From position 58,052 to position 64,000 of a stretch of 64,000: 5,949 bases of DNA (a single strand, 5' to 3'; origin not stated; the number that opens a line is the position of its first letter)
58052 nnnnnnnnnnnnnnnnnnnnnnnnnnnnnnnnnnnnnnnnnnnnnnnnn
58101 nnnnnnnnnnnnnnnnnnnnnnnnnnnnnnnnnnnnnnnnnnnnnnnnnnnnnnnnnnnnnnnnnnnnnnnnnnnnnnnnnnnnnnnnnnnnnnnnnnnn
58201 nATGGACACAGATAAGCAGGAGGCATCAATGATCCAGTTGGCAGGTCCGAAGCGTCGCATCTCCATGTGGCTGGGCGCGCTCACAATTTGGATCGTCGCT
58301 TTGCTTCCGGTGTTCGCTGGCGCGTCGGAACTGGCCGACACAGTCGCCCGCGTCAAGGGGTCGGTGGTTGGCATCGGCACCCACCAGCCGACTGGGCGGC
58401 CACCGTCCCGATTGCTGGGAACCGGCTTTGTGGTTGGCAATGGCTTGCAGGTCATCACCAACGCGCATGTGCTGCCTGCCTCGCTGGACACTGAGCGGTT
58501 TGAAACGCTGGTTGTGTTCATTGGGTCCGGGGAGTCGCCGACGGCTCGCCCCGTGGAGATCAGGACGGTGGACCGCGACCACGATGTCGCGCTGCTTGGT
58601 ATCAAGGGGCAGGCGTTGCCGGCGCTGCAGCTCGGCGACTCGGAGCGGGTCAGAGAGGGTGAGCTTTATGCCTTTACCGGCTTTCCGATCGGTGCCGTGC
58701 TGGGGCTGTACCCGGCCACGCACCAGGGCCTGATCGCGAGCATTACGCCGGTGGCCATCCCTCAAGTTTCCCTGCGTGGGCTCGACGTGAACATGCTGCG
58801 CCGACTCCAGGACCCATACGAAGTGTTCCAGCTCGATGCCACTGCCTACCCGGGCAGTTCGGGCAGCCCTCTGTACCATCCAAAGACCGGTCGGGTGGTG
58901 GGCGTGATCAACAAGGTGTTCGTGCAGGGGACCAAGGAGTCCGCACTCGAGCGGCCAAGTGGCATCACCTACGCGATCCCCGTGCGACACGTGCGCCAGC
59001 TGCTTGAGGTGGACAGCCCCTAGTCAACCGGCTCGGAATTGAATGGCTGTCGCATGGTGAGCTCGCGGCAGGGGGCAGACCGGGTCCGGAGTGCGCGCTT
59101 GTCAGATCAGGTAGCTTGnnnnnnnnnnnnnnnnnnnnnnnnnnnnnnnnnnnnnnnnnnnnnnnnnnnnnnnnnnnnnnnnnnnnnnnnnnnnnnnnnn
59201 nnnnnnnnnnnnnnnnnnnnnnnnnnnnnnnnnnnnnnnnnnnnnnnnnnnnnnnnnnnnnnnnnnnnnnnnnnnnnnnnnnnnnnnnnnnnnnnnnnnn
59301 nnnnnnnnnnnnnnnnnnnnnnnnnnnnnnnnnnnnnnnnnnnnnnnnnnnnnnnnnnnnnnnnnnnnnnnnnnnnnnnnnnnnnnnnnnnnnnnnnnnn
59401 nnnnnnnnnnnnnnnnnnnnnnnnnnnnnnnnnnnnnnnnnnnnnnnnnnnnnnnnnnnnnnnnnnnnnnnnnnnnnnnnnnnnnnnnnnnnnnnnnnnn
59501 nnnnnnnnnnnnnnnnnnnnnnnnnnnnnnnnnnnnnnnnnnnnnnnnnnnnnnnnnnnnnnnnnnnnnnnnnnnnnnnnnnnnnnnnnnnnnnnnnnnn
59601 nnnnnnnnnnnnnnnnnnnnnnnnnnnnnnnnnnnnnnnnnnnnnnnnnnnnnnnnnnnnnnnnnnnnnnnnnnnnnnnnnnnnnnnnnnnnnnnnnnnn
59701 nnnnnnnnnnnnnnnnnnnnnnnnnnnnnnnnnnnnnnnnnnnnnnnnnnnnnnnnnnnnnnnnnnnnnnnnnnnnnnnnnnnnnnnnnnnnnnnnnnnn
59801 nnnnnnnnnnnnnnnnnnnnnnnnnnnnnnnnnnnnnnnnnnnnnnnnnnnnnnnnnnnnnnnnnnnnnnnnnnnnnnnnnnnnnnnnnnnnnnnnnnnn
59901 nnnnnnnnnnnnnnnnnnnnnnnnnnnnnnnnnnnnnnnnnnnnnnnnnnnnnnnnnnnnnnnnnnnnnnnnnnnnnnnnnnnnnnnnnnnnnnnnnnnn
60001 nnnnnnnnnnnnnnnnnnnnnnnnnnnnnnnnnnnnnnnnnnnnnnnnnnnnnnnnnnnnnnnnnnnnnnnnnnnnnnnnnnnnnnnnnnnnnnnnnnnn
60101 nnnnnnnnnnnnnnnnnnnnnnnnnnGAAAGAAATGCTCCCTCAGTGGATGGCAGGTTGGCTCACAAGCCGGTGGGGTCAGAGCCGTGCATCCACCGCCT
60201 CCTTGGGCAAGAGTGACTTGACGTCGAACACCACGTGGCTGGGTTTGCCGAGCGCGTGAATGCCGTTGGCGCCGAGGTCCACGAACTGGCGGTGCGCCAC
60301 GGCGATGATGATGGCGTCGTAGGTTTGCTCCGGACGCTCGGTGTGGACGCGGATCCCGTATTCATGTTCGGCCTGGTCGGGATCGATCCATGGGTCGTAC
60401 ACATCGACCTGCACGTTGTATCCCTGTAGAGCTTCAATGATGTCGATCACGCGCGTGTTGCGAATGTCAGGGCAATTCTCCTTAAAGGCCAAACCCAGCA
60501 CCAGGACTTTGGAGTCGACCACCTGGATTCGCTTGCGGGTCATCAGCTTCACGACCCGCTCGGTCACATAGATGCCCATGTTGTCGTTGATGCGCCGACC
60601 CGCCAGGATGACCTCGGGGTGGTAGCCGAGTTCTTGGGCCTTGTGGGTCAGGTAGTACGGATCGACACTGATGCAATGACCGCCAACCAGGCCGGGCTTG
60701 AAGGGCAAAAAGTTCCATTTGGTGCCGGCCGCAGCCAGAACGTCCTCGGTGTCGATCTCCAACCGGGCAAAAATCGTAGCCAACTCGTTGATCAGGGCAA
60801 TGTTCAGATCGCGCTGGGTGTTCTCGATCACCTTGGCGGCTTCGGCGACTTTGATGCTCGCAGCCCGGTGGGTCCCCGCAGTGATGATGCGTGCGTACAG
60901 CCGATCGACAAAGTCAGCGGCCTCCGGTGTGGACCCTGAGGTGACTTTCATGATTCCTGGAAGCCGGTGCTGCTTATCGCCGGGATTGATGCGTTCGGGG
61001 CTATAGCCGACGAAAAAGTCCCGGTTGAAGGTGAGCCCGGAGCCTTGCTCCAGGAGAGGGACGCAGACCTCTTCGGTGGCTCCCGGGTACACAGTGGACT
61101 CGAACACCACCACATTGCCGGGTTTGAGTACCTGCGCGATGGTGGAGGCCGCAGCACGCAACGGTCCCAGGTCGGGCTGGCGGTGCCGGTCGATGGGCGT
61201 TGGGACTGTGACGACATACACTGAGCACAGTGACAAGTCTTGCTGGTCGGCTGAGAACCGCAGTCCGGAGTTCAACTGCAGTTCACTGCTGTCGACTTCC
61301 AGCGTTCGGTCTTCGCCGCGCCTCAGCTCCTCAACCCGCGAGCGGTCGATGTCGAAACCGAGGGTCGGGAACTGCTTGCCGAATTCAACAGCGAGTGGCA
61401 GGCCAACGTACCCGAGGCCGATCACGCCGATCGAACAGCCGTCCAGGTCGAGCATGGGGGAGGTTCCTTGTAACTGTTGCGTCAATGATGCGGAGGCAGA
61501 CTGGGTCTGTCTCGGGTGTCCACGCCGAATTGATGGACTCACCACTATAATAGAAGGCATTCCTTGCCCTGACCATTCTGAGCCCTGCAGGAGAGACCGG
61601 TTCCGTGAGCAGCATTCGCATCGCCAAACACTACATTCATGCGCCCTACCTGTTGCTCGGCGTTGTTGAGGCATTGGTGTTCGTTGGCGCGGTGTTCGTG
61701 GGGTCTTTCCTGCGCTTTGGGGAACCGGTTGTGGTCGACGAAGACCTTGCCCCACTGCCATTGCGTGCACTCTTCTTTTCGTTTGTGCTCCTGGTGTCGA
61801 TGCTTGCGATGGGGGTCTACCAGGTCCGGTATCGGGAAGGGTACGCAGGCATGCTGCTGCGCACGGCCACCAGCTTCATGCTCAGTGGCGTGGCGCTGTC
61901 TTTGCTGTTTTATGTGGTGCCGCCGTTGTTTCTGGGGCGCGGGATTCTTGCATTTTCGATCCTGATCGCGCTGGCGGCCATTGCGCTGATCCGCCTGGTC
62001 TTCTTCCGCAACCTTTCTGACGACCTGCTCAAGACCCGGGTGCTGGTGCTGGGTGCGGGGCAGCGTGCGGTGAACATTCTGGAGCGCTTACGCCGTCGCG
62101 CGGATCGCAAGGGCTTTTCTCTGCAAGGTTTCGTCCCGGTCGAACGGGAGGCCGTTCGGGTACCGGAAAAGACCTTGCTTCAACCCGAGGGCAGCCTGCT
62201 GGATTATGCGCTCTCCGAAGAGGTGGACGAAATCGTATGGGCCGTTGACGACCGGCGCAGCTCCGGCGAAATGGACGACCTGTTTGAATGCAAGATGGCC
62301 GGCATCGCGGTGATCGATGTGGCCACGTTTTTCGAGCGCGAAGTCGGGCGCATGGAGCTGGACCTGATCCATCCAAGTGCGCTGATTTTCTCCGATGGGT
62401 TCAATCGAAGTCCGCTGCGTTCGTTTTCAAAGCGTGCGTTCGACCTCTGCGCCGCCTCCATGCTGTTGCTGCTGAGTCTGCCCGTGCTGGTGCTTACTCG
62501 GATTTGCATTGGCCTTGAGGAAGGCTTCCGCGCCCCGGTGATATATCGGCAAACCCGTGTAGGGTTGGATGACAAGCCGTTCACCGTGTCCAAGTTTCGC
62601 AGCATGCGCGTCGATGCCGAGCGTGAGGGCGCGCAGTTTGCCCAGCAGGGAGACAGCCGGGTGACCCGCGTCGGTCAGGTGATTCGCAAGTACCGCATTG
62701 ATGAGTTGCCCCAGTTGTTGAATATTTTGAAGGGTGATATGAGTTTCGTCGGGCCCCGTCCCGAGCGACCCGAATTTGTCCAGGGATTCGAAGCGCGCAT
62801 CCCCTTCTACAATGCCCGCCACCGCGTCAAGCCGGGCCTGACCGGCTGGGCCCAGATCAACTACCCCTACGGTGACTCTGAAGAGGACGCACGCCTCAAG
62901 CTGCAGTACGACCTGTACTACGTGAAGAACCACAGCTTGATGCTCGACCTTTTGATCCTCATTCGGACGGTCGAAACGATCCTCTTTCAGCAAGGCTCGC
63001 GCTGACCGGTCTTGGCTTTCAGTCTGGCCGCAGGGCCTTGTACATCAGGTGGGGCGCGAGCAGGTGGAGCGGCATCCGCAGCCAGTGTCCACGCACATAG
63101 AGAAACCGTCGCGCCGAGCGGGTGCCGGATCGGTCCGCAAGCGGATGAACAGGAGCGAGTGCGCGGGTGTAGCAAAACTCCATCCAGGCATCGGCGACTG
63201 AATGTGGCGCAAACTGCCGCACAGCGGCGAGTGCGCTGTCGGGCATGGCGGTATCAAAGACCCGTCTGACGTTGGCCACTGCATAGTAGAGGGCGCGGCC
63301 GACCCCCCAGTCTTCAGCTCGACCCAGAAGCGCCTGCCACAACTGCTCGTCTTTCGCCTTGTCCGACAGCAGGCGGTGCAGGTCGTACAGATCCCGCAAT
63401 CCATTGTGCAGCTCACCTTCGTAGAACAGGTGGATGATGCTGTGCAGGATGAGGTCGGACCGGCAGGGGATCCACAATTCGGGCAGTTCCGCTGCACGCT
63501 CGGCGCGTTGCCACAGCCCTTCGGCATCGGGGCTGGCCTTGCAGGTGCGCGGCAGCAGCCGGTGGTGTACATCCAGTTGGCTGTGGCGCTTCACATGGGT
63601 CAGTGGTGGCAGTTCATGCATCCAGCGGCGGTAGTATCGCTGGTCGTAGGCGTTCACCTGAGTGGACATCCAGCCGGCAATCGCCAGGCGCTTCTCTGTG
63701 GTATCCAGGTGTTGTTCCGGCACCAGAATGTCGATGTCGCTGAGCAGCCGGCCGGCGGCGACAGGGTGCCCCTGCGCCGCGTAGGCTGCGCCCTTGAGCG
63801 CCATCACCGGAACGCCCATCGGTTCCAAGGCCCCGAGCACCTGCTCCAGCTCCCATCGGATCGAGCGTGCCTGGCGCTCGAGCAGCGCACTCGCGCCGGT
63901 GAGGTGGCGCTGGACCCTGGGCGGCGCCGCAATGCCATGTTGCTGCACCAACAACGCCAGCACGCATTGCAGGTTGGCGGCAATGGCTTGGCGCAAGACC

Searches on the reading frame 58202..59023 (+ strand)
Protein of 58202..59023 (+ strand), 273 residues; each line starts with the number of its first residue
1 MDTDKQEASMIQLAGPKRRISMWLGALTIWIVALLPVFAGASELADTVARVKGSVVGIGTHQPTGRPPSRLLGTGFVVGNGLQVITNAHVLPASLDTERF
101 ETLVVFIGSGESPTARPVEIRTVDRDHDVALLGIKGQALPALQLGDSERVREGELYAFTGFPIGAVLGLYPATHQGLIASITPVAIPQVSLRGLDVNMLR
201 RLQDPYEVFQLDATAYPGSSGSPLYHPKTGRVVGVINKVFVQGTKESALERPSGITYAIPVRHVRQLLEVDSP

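Call 10: search_protein_families(library=pfam, proteins=[window:58202-59023:+], max_evalue=0.0001)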
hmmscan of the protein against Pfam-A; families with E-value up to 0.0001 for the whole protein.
window:58202-59023:+ (273 aa): 1 family
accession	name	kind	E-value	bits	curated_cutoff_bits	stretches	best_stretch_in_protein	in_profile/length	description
PF13365.12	Trypsin_2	-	9e-24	85.3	27.6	1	73-235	1-144/144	Trypsin-like peptidase domain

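Call 47: search_protein_families(library=ncbifam, proteins=[window:58202-59023:+], max_evalue=0.00001)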
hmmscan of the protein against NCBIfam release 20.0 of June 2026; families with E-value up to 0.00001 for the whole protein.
window:58202-59023:+ (273 aa): 7 families
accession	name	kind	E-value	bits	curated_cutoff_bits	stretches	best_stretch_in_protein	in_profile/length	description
NF033740.0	MarP_fam_protase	equivalog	8.8e-16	57.9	250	1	44-236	186-351/390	MarP family serine protease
NF041521.1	HhoA_HhoB_HtrA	equivalog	2e-15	56.9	450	1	70-267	56-219/335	HhoA/HhoB/HtrA family serine endopeptidase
TIGR02037.1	degP_htrA_DO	subfamily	7.2e-15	54.8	416.2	1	67-268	56-224/434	Do family serine endopeptidase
NF047968.1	SerProtHtrA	equivalog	9.7e-13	48.2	470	1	51-267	62-252/357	serine protease HtrA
NF050055.1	SerProtHtrAMycob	equivalog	2.1e-10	40.1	800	1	44-269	204-404/502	serine protease HtrA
TIGR02038.1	protease_degS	equivalog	2.1e-06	27.1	422.95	1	71-267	78-242/351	outer membrane-stress sensor serine endopeptidase DegS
NF008147.1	PRK10898.1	equivalog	7.1e-06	25.4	408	1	69-266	76-242/352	outer membrane-stress sensor serine endopeptidase DegS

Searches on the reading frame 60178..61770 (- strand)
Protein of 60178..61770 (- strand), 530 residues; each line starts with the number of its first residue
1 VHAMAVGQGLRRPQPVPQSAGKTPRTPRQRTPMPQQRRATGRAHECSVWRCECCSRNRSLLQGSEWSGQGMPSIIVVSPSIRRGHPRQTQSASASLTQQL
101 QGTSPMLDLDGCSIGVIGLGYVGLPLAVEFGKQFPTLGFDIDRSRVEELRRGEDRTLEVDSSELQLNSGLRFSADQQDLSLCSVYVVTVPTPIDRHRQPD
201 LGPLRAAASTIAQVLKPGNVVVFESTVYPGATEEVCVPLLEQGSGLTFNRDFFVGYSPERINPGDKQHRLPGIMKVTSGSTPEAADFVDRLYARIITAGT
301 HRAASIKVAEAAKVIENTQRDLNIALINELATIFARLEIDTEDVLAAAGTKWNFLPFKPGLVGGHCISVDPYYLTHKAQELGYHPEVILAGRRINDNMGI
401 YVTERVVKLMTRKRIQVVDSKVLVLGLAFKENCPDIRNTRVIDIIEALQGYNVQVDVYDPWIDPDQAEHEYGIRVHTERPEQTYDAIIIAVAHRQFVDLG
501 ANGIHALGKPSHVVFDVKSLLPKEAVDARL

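Call 10: search_protein_families(library=pfam, proteins=[window:60178-61770:-], max_evalue=0.0001)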
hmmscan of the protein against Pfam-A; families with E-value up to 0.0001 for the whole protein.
window:60178-61770:- (530 aa): 3 families
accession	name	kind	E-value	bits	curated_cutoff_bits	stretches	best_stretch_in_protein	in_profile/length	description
PF03721.20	UDPG_MGDP_dh_N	-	7.6e-31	107.6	27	1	113-286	2-181/187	UDP-glucose/GDP-mannose dehydrogenase family, NAD binding domain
PF00984.24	UDPG_MGDP_dh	-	1.1e-25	90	25.4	1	308-396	2-93/94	UDP-glucose/GDP-mannose dehydrogenase family, central domain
PF03720.21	UDPG_MGDP_dh_C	-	2.3e-23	83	30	1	423-521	1-101/103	UDP-glucose/GDP-mannose dehydrogenase family, UDP binding domain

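Call 47: search_protein_families(library=ncbifam, proteins=[window:60178-61770:-], max_evalue=0.00001)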
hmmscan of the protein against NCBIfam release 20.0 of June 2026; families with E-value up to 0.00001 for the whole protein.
window:60178-61770:- (530 aa): 6 families
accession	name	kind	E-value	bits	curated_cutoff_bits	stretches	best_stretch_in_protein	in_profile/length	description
NF011729.0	PRK15182.1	equivalog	2.1e-177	590.2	592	1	106-530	1-425/425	Vi polysaccharide biosynthesis UDP-N-acetylglucosamine C-6 dehydrogenase TviB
TIGR03026.1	NDP-sugDHase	subfamily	8.7e-116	387.1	189.8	1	114-518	3-412/413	nucleotide sugar dehydrogenase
NF040825.1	UDPMaNacDH_Arch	equivalog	3.7e-63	213.8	750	1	113-509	2-390/418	UDP-N-acetyl-D-mannosamine dehydrogenase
NF008286.0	PRK11064.1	equivalog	7.9e-57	192.7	459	1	113-504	5-407/420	UDP-N-acetyl-D-mannosamine dehydrogenase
NF041297.1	UDPGDh_AglM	equivalog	1.2e-42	146.4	670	1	114-470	3-367/429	UDP-glucose 6-dehydrogenase AglM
NF047673.2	TeichurnBiosyTuaD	equivalog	4.4e-27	95.3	700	1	114-493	4-387/439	UDP-glucose 6-dehydrogenase TuaD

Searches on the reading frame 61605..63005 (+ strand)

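Call 10: search_protein_families(library=pfam, proteins=[window:61605-63005:+], max_evalue=0.0001)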
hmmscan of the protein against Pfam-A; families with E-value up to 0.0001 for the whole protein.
window:61605-63005:+ (466 aa): 2 families
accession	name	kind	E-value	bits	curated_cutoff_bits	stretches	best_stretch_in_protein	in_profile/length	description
PF02397.22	Bac_transf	-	1.6e-66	223.7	27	1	276-460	1-178/179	Bacterial sugar transferase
PF13727.12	CoA_binding_3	-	2.8e-05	24.7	25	1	68-213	2-148/175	CoA-binding domain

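Call 47: search_protein_families(library=ncbifam, proteins=[window:61605-63005:+], max_evalue=0.00001)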
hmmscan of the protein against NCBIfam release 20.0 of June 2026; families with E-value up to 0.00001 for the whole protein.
window:61605-63005:+ (466 aa): 10 families
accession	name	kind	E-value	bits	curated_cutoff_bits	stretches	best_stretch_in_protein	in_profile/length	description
TIGR03013.1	EpsB_2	subfamily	1.2e-172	575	393.35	1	21-466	2-443/443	TIGR03013 family XrtA/PEP-CTERM system glycosyltransferase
TIGR03025.1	EPS_sugtrans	subfamily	1.5e-116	390.3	295.55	1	22-465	3-444/445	exopolysaccharide biosynthesis polyprenyl glycosylphosphotransferase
TIGR03023.1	WcaJ_sugtrans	equivalog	1.3e-89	301.5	410.75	1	22-463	3-450/453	undecaprenyl-phosphate glucose phosphotransferase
TIGR03022.1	WbaP_sugtrans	subfamily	8.4e-54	183.5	403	1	66-465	41-455/456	undecaprenyl-phosphate galactose phosphotransferase WbaP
NF007518.0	PRK10124.1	equivalog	2.5e-48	165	684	1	118-456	110-454/464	undecaprenyl-phosphate glucose phosphotransferase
NF050817.1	PolSacchBiosHfsE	equivalog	4.9e-48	164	750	1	53-460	49-460/467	polysaccharide biosynthesis protein HfsE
NF041877.1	EPS_EpsZ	equivalog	1.4e-41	142.6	800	1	21-464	13-457/459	exopolysaccharide biosynthesis polyisoprenyl-phosphate hexose-1-phosphate transferase EpsZ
NF052601.1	undeca_RfbP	equivalog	3.5e-35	121.4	330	1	272-463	41-239/244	undecaprenyl-phosphate galactose phosphotransferase family protein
NF011751.0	PRK15204.1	equivalog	1.5e-31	109.5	907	1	120-464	117-474/476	undecaprenyl-phosphate galactose phosphotransferase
NF045514.1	glycotran_HepC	equivalog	1.4e-19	70.3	140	1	269-386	110-211/220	heterocyst development glycosyltransferase HepC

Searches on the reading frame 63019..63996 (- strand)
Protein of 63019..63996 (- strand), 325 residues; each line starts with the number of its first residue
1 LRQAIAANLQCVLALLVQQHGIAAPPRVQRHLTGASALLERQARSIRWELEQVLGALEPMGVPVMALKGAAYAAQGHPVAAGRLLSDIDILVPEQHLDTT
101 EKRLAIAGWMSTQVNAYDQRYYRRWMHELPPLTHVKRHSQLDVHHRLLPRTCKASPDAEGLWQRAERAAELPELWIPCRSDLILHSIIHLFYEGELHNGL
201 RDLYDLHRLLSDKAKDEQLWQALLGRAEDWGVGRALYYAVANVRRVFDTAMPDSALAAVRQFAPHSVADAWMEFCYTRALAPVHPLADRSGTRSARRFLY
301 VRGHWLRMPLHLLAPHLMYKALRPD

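Call 10: search_protein_families(library=pfam, proteins=[window:63019-63996:-], max_evalue=0.0001)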
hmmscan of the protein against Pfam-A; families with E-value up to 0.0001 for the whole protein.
window:63019-63996:- (325 aa): 1 family
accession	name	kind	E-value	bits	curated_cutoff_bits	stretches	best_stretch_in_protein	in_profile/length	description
PF14907.12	NTP_transf_5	-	3.6e-51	174.6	31.2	1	2-247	10-248/249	Uncharacterised nucleotidyltransferase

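Call 47: search_protein_families(library=ncbifam, proteins=[window:63019-63996:-], max_evalue=0.00001)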
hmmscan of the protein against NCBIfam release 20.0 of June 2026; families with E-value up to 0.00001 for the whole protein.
window:63019-63996:- (325 aa): 0 families
